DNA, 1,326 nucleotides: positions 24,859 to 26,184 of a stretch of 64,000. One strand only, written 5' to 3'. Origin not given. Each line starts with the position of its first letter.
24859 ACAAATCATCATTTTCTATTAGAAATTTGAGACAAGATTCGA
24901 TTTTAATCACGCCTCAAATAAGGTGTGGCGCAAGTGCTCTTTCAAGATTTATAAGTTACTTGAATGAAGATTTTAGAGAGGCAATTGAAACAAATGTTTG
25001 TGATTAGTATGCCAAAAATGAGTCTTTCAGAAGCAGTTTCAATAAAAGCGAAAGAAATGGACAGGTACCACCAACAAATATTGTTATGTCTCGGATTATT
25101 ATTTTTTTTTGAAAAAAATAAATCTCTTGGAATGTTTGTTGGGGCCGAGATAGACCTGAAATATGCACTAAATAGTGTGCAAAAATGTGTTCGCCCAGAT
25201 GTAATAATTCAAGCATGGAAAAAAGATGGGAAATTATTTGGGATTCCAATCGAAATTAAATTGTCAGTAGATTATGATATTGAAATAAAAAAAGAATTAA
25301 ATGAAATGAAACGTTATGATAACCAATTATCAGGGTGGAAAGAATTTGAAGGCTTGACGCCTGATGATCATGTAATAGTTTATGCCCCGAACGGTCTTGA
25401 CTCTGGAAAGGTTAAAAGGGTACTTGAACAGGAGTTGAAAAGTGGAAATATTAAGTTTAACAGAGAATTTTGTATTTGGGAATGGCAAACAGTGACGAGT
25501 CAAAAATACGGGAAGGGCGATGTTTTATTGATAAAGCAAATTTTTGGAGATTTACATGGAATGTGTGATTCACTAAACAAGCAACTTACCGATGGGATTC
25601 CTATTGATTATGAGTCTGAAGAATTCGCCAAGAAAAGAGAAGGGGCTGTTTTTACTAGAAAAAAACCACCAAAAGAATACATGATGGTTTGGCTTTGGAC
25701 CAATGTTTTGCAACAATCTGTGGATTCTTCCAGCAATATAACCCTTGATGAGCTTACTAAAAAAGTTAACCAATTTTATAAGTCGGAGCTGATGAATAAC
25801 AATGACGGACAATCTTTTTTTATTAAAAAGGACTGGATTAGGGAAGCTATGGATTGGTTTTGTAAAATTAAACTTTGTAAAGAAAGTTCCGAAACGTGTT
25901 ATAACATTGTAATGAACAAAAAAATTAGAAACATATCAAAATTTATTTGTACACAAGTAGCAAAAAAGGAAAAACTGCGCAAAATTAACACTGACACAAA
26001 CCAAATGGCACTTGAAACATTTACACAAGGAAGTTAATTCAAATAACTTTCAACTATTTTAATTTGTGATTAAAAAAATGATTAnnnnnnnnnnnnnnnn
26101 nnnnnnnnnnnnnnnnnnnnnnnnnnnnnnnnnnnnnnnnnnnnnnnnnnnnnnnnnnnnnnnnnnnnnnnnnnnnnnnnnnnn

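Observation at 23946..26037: Uncharacterised two-gene cassette: a 353-aa unknown tightly coupled to a PD-(D/E)xK-like 342-aa protein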

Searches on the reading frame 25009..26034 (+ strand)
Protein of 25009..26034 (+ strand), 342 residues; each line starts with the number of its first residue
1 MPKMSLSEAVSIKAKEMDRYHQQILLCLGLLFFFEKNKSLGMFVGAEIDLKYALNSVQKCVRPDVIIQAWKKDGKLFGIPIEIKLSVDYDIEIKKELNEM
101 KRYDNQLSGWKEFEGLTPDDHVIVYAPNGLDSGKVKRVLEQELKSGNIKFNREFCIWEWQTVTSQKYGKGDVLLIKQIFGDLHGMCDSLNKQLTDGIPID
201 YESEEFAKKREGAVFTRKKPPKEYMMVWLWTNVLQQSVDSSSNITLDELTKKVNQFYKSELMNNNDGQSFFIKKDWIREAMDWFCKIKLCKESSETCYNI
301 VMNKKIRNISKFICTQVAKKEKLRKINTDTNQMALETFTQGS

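Call 4: search_protein_families(library=pfam, proteins=[window:25009-26034:+], max_evalue=0.1)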
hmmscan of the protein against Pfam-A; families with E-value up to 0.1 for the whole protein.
window:25009-26034:+ (342 aa): 0 families

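Call 5: search_protein_families(library=padloc, proteins=[window:25009-26034:+], max_evalue=0.1)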
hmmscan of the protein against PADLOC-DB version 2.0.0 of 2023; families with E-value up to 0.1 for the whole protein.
window:25009-26034:+ (342 aa): 0 families

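Call 8: search_protein_families(library=ncbifam, proteins=[window:25009-26034:+], max_evalue=1)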
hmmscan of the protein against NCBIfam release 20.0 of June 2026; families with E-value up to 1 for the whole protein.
window:25009-26034:+ (342 aa): 1 family
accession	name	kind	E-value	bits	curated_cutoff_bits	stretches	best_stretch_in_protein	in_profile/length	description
TIGR03270.1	methan_mark_4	hypoth_equivalog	0.0077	15.6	190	1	241-325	28-114/204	methanogenesis marker protein Mmp4/MtxX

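Call 9: search_protein_families(library=phrogs, proteins=[window:25009-26034:+], max_evalue=1)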
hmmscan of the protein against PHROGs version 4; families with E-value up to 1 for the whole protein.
window:25009-26034:+ (342 aa): 1 family
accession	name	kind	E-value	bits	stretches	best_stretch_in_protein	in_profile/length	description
phrog_20360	-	unknown function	0.031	15.2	0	242-285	17-57/60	-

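Call 11: search_solved_structures(query=window:25009-26034:+, max_evalue=10)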
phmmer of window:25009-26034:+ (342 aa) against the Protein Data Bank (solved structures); distinct sequences matched with E-value up to 10: 1.
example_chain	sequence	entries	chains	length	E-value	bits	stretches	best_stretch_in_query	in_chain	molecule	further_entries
6cp9_B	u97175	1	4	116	0.56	12.6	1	28-68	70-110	CdiI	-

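Call 13: find_homologous_proteins(query=window:25009-26034:+, max_evalue=0.001)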
Query window:25009-26034:+ (342 aa): 1 proteins with E <= 0.001 among 1259 candidates.
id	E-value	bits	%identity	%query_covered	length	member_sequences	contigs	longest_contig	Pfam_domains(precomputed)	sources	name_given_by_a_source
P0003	9.2e-229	776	100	100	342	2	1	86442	-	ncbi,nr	ncbi:MAG: hypothetical protein NTZ73_00290 [Candidatus Diapherotrites archaeon]|nr:hypothetical prot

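Call 33: predict_structure(protein=window:25009-26034:+)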
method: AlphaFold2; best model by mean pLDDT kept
length: 342 residues; sequences in the alignment: 1
mean_pLDDT: 38.2   pTM: 0.26
mean pLDDT of the five models: 38.2, 33.3, 32.8, 32.0, 31.1
residues with pLDDT >= 90: 0; 70-90: 0; 50-70: 17; < 50: 325
segments of 3 or more residues with pLDDT < 50: 1-135, 137-139, 141-143, 145-244, 259-342
pLDDT, mean of each block of 10 residues (from residue 1): 29 37 46 39 34 36 32 31 25 27 30 29 34 49 43 43 38 44 41 39 42 36 43 42 49 54 40 47 42 41 36 29 31 37 39
secondary structure, 60 per line:
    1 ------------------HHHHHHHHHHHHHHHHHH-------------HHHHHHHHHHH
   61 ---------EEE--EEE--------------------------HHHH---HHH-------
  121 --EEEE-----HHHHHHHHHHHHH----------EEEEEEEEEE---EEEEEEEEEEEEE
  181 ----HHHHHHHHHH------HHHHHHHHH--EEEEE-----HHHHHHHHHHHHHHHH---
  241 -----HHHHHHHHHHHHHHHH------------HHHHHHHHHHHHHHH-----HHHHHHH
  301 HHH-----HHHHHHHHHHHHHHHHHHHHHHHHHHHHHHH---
elements in order: H19-36 H50-60 E70-72 E75-77 H104-107 E123-126 H132-144 E155-164 E168-180 H185-194 H201-209 E212-216 H222-237 H246-261 H274-288 H294-303 H309-339

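Call 34: search_protein_representatives(protein=window:25009-26034:+)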
Query: 342 residues. Proteins with E-value up to 0.001 (for the whole library): 108; up to 1e-10: 36; up to 1e-30: 7. The best 108 are listed.
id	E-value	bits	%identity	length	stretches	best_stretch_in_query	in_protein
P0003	2.9e-229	776.2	100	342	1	1-342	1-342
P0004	5.9e-56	206.5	36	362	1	5-333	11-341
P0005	2.0e-55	204.8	39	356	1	4-323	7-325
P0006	1.5e-48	182.2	35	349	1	8-320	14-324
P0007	4.5e-47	177.3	37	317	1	14-319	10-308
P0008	2.7e-45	171.5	33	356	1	10-321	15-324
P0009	1.2e-39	152.9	39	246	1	6-234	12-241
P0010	1.4e-30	123.1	31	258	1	97-327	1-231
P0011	1.6e-27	113.0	30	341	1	12-333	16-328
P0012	2.5e-27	112.4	32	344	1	5-296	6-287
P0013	6.6e-25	104.5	34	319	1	42-320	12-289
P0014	1.8e-24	103.1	31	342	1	5-327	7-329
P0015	4.5e-24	101.7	27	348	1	6-325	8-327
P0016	6.6e-23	97.9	33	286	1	61-325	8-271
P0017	6.9e-23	97.8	32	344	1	17-303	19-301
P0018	1.6e-22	96.6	28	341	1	13-319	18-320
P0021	7.8e-21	91.1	28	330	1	16-319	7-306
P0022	1.9e-18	83.2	27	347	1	15-321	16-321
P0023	2.1e-17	79.8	26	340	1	16-327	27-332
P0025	4.6e-17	78.7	25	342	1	7-319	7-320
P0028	1.4e-15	73.8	24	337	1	17-324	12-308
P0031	2.8e-14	69.5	29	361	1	14-321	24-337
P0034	2.0e-12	63.5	26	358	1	15-322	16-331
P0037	3.5e-11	59.4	26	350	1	16-329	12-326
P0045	2.4e-09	53.3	28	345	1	16-319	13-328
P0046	2.7e-09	53.1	31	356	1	60-322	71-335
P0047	8.6e-09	51.5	27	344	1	15-292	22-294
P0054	3.8e-08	49.4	25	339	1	56-327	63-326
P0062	7.2e-07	45.2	22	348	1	60-323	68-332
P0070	4.0e-06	42.7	25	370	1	15-300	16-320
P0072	1.1e-05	41.3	25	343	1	63-309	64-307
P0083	6.8e-05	38.7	28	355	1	78-236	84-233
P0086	1.0e-04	38.1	24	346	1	15-308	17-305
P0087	1.0e-04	38.1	26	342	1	57-304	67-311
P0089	1.1e-04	38.0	25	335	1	58-307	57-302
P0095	2.0e-04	37.2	27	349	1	56-335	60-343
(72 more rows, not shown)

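Call 37: search_solved_structures(query=A2, max_evalue=10, show_alignments=3)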
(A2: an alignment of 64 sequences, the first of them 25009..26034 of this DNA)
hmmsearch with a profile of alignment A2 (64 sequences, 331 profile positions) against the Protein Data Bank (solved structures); distinct sequences matched with E-value up to 10: 1.
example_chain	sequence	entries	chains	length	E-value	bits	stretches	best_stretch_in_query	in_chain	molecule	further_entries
1t9h_A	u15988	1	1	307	0.34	13.3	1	23-80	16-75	Probable GTPase engC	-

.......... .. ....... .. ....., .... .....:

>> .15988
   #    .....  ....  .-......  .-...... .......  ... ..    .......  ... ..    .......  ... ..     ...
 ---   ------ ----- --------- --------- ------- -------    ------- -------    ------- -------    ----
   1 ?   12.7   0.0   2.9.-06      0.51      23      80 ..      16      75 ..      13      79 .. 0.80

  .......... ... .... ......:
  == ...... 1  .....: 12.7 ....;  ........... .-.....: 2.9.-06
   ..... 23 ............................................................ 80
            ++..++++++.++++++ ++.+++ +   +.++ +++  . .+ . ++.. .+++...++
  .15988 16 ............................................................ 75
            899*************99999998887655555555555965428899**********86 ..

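Call 38: search_protein_families(library=pfam, alignment_id=A2, max_evalue=0.01)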
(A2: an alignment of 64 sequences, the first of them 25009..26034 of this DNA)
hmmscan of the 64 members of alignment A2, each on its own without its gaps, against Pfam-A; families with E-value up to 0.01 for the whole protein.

A. member 1, window:25009-26034:+ (342 aa): 0 families

B. families by the number of members that match (of 64 scanned): 4 families
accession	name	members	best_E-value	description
PF21512.3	ITPK1_preATP-grasp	1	0.00041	Inositol-tetrakisphosphate 1-kinase, preATP-grasp domain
PF18743.7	AHJR-like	1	0.0041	REase_AHJR-like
PF13850.11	ERGIC_N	1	0.0064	Endoplasmic Reticulum-Golgi Intermediate Compartment (ERGIC)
PF09520.16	RE_TdeIII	1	0.0078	Type II restriction endonuclease, TdeIII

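Call 39: find_homologous_proteins(query=A2, max_evalue=0.001)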
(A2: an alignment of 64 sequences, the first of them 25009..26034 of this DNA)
Query A2 (64 sequences) (342 aa, profile of the alignment): 3 proteins with E <= 0.001 among 4970 candidates.
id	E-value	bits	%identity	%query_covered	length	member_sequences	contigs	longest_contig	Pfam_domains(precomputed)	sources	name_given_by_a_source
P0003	4.1e-87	311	100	100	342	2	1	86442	-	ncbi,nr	ncbi:MAG: hypothetical protein NTZ73_00290 [Candidatus Diapherotrites archaeon]|nr:hypothetical prot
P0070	3.1e-67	245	23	80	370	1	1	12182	-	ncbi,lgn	-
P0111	4.6e-59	218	22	82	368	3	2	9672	-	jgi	-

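Call 40: find_encoding_contigs(protein=P0070, flank=10000)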
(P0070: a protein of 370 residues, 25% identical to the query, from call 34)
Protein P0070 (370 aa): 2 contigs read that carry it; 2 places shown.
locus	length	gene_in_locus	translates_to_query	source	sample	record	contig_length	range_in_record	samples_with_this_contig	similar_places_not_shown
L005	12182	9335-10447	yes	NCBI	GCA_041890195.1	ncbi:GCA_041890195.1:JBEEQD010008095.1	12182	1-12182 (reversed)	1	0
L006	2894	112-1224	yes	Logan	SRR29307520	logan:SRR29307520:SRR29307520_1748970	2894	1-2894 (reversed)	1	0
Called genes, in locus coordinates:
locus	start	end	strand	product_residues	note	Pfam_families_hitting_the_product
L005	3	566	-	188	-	?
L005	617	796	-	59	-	-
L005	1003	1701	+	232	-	-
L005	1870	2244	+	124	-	-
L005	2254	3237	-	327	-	PF13610:DDE_Tnp_IS240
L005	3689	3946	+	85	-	-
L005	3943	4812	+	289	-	PF02086:MethyltransfD12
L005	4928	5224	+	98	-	PF20472:PDDEXK_11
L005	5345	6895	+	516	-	PF13173:AAA_14, PF13635:DUF4143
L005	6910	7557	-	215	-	PF01936:NYN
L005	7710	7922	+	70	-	-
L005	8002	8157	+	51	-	-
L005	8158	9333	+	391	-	-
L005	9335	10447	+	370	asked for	-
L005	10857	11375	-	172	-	-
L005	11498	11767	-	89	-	-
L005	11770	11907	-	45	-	-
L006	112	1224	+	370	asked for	-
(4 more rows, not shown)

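Call 41: find_encoding_contigs(protein=P0111, flank=10000)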
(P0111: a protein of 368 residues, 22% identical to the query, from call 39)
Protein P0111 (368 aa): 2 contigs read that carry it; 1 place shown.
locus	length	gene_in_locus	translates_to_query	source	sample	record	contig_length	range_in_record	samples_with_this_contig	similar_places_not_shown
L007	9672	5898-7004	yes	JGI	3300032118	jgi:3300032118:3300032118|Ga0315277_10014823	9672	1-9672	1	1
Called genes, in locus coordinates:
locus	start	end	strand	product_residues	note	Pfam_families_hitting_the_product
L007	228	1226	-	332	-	-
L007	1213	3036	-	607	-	PF02384:N6_Mtase, PF20473:MmeI_Mtase (weak), PF07669:Eco57I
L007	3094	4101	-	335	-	PF03050:DDE_Tnp_IS66, PF13610:DDE_Tnp_IS240, PF13683:rve_3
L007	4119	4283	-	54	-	-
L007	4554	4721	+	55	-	-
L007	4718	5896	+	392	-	-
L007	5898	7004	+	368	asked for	-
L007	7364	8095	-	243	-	-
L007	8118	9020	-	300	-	-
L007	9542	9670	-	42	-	?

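Call 49: find_encoding_contigs(protein=P0004, flank=10000)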
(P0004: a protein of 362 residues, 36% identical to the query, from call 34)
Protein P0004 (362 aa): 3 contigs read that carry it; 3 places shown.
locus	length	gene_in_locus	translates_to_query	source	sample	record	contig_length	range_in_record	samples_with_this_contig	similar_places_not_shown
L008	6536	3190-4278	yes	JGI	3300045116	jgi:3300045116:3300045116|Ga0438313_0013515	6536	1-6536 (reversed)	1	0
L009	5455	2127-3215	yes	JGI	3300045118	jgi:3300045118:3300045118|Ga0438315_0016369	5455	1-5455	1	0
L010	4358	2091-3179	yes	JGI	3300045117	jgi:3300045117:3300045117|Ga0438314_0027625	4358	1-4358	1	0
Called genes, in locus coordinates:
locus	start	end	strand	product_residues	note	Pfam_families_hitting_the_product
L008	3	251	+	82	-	?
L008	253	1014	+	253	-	-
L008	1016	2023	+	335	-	PF00589:Phage_integrase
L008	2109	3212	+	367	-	-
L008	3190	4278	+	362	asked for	-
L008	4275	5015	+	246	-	-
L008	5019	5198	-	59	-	PF21983:NikA-like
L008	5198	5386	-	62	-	PF21983:NikA-like (weak)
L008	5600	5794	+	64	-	-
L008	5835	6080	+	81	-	-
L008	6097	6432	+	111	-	PF04956:TrbC, PF18895:T4SS_pilin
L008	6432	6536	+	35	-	?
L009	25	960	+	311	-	PF00589:Phage_integrase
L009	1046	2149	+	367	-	-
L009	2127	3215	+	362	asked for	-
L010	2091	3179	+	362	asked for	-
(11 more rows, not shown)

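Call 50: list_cluster_members(proteins=[P0004, P0005, P0006, P0007, P0008, P0011, P0012, P0014, P0015, P0017])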
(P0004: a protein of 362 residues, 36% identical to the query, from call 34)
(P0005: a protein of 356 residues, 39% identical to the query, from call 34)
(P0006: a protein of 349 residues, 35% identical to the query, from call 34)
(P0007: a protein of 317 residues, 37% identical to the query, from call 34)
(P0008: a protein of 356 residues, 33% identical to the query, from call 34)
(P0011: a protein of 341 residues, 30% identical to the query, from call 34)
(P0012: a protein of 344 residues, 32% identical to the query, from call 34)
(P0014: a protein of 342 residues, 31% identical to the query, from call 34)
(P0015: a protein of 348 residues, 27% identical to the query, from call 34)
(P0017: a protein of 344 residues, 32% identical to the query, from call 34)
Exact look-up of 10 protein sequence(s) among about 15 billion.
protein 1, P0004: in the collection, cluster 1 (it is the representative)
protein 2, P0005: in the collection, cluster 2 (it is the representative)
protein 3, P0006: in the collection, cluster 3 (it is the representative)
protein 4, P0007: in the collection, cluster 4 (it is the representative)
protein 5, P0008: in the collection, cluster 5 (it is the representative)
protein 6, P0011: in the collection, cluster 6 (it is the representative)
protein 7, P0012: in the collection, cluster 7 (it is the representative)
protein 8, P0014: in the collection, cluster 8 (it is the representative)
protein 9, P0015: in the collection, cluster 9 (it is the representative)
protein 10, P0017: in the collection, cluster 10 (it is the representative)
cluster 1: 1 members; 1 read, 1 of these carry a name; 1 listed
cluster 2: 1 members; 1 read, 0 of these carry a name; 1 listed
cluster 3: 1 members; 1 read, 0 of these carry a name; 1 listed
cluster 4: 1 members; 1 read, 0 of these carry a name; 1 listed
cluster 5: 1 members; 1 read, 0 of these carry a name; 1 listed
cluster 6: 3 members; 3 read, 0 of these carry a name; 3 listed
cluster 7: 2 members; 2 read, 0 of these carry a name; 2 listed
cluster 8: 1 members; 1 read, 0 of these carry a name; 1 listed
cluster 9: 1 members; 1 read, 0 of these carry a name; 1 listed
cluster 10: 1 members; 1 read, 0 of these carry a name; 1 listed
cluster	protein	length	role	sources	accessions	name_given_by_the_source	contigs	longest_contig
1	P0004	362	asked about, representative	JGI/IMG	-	hypothetical protein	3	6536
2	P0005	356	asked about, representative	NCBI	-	-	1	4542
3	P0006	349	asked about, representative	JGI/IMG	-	-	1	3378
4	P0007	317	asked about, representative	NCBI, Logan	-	-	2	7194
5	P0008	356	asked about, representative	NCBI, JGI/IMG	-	-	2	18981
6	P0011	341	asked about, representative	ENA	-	-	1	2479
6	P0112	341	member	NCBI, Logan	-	-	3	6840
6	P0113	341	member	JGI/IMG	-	-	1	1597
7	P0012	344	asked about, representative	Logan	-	-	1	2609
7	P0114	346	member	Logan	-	-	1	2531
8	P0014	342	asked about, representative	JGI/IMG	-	-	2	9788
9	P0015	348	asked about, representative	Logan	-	-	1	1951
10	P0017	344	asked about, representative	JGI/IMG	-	-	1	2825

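Call 51: find_encoding_contigs(protein=P0008, flank=10000)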
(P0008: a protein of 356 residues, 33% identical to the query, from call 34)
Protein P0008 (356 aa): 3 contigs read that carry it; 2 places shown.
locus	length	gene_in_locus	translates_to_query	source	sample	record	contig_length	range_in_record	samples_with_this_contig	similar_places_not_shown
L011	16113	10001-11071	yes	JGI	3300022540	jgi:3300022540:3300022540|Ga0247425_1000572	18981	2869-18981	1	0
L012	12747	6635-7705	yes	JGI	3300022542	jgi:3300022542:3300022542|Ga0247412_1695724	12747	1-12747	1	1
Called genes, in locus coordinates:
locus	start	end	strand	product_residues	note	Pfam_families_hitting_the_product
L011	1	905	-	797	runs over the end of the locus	-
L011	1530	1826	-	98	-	PF01200:Ribosomal_S28e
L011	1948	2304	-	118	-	PF01248:Ribosomal_L7Ae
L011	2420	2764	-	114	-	-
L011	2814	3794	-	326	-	PF02543:Carbam_trans_N (faint), PF00814:TsaD, PF22521:HypF_C_2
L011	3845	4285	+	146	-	PF04307:YdjM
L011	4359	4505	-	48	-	-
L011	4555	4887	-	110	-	-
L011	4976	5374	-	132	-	PF18894:PhageMetallopep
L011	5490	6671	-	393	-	PF01926:MMR_HSR1, PF02421:FeoB_N (weak), PF08438:YGR210-like_G4, PF02824:TGS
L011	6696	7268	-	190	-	PF13238:AAA_18, PF13207:AAA_17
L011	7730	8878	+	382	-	PF00589:Phage_integrase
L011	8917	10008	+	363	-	-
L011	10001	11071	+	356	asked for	-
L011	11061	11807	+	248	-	PF00705:PCNA_N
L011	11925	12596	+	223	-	-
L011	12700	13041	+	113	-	PF02261:Asp_decarbox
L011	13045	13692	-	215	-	PF13489:Methyltransf_23, PF13847:Methyltransf_31, PF08241:Methyltransf_11, PF08242:Methyltransf_12 (weak), PF13649:Methyltransf_25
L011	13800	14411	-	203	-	PF03575:Peptidase_S51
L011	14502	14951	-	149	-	-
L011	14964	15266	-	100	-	-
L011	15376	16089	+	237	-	PF01978:TrmB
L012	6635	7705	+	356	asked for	-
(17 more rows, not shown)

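Call 52: find_encoding_contigs(protein=P0014, flank=10000)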
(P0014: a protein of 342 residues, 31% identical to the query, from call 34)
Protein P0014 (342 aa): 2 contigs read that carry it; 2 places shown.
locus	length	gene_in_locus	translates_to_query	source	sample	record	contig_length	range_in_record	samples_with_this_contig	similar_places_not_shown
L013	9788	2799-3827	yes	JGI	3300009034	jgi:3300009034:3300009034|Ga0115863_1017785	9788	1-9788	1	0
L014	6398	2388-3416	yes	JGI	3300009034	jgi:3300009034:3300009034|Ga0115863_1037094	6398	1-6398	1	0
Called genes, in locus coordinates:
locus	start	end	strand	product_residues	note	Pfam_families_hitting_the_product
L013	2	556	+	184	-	?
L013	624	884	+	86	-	-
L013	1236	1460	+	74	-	-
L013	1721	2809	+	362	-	-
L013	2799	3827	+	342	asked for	-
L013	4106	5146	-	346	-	-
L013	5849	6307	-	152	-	-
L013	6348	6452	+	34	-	-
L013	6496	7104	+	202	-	PF01066:CDP-OH_P_transf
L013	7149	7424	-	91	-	-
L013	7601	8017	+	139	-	-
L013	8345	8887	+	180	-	-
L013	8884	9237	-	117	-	-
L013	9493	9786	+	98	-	?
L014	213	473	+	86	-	-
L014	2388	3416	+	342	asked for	-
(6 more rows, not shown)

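Call 53: find_encoding_contigs(protein=P0007, flank=10000)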
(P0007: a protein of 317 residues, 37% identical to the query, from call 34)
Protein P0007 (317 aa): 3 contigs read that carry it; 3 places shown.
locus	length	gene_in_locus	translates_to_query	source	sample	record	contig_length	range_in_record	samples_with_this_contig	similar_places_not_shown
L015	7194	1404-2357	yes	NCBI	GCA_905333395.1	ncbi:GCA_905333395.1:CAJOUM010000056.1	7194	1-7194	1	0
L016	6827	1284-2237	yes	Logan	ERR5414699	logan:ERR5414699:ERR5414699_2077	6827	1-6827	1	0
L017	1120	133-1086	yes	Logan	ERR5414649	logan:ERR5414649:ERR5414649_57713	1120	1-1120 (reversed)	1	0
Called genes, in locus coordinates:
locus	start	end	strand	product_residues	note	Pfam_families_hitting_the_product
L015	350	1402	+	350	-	-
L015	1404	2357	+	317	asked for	-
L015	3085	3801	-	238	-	-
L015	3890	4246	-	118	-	-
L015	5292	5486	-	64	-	-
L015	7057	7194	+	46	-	?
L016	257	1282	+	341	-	-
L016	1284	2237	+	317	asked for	-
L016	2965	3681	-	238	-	-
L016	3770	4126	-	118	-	-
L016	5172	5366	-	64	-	-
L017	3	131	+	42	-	?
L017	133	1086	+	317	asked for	-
